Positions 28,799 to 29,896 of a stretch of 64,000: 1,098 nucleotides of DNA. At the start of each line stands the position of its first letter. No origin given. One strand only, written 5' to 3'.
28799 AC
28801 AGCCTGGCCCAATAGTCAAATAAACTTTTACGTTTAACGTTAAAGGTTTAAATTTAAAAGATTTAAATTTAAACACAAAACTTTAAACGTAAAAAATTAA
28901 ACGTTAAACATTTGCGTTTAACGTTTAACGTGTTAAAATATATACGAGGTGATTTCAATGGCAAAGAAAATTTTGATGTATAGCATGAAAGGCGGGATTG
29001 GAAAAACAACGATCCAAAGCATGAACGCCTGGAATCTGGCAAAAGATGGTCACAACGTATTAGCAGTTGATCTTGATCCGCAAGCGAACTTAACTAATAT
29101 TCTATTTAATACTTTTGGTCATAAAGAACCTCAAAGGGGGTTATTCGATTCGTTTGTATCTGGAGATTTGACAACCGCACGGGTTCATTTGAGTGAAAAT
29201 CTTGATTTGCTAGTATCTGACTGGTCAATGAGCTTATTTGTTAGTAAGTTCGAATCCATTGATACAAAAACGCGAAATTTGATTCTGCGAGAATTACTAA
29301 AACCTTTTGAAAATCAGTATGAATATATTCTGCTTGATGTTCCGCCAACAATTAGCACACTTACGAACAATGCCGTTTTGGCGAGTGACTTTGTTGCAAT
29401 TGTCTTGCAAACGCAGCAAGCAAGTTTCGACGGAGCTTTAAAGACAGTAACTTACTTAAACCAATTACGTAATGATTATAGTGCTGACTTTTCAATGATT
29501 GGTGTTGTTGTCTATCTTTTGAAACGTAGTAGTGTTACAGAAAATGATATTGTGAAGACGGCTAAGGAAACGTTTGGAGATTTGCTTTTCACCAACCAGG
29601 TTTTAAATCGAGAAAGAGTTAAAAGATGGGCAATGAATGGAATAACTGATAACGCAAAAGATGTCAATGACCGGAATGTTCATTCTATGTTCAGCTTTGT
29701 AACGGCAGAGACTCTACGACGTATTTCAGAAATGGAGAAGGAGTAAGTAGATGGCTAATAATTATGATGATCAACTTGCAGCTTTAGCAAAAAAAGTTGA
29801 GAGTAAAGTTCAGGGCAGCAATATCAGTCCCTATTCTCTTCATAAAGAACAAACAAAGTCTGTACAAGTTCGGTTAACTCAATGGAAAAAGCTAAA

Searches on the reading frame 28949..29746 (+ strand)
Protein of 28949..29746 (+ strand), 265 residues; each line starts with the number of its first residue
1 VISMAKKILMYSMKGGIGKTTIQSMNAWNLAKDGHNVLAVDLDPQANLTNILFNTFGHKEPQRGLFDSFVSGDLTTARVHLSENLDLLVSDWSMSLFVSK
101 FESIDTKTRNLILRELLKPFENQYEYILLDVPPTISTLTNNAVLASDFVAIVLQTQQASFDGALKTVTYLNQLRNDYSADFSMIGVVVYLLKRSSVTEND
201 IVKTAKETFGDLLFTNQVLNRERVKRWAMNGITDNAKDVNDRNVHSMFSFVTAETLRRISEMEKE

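Call 50: search_protein_families(library=pfam, proteins=[window:28949-29746:+], max_evalue=0.001)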
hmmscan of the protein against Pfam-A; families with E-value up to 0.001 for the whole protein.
window:28949-29746:+ (265 aa): 7 families
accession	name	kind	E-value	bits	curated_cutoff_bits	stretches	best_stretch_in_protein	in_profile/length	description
PF13614.12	AAA_31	-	6.6e-33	114.6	27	1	6-181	2-175/177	AAA domain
PF01656.29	CbiA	-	1.2e-14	54.8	25.4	1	9-231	2-122/125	CobQ/CobB/MinD/ParA nucleotide binding domain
PF06564.18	CBP_BcsQ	-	1.4e-12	48.1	21.3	1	8-159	4-151/234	Cellulose biosynthesis protein BcsQ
PF02374.21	ArsA_ATPase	-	5.1e-10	39.5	24.3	1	7-62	2-57/305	Anion-transporting ATPase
PF10609.15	ParA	-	5.7e-08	32.9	27.1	1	5-174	3-164/246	NUBPL iron-transfer P-loop NTPase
PF00142.24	Fer4_NifH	-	1.6e-05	25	25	1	7-56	2-50/271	4Fe-4S iron sulfur cluster binding proteins, NifH/frxC family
PF09140.17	MipZ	-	0.00011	22.1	20.7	0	8-148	3-124/262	ATPase MipZ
